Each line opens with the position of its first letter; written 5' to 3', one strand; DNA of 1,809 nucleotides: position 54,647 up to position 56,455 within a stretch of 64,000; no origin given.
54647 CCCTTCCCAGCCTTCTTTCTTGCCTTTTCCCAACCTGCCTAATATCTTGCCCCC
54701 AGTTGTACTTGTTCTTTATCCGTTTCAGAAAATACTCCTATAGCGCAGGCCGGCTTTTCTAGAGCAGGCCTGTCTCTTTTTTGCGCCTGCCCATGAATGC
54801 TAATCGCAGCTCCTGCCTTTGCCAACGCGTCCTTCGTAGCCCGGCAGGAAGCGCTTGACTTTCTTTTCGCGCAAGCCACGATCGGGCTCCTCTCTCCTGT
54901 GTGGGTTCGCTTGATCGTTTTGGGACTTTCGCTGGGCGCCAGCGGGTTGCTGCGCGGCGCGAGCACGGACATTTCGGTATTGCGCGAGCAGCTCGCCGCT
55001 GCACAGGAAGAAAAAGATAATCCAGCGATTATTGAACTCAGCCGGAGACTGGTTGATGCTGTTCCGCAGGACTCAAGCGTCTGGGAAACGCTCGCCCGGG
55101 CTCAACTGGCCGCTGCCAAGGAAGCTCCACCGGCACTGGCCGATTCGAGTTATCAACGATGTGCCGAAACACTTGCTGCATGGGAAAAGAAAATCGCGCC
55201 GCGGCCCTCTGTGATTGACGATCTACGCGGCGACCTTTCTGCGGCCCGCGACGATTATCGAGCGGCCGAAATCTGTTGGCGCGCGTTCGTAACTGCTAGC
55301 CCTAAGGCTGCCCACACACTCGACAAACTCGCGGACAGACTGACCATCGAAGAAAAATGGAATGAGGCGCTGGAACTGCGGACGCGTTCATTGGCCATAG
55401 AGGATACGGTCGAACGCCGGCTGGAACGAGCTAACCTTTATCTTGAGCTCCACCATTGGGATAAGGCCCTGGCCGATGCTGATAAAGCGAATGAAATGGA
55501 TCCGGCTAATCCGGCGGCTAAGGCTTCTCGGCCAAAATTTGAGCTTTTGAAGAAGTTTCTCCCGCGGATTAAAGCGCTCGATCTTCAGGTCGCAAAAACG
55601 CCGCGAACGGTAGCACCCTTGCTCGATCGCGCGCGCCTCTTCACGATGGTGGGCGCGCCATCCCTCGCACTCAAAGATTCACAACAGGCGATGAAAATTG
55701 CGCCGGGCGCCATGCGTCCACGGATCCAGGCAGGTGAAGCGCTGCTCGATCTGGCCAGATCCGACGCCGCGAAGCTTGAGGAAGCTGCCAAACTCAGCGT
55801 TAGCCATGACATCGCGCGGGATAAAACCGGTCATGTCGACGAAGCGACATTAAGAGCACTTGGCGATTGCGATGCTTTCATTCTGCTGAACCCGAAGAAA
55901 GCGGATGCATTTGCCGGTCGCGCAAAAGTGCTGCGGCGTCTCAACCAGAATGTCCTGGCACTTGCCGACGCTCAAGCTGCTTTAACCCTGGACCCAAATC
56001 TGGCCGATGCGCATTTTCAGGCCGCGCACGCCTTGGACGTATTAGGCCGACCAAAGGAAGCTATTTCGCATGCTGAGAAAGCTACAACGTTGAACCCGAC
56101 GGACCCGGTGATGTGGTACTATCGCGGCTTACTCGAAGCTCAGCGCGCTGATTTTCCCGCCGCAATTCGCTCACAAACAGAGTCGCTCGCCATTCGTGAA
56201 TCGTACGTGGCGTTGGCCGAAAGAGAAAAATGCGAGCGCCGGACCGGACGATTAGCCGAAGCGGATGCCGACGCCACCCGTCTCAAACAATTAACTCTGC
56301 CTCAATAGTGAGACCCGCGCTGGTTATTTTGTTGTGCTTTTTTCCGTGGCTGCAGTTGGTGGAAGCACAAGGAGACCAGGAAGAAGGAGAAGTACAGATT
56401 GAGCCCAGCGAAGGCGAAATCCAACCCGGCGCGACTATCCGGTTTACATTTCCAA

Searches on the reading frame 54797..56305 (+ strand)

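Call 19: search_protein_families(library=pfam, proteins=[window:54797-56305:+], max_evalue=0.001)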
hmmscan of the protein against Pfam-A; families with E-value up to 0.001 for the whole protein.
window:54797-56305:+ (503 aa): 9 families
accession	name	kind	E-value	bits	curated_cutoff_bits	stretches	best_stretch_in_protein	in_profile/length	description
PF07719.23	TPR_2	-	4.4e-14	51.8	27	1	403-436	1-34/34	Tetratricopeptide repeat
PF00515.34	TPR_1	-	3.9e-13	49.1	27.8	0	403-436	1-34/34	Tetratricopeptide repeat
PF13431.12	TPR_17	-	6.6e-10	38.9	24.4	0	393-423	3-33/34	Tetratricopeptide repeat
PF13371.12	TPR_9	-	2.3e-08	34.4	35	0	185-243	8-67/73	Tetratricopeptide repeat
PF13428.12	TPR_14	-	8.6e-08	32.6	23.5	1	404-444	2-42/44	Tetratricopeptide repeat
PF13181.12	TPR_8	-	3.6e-06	27.1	25.7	0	403-435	1-33/34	Tetratricopeptide repeat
PF13414.12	TPR_11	-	1.7e-05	24.9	26.8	0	378-412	3-37/42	TPR repeat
PF13424.12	TPR_12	-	2.4e-05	24.9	30.1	0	145-201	17-74/77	Tetratricopeptide repeat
PF12895.13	ANAPC3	-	0.00096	19.8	27.2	0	369-428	24-81/82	Anaphase-promoting complex, cyclosome, subunit 3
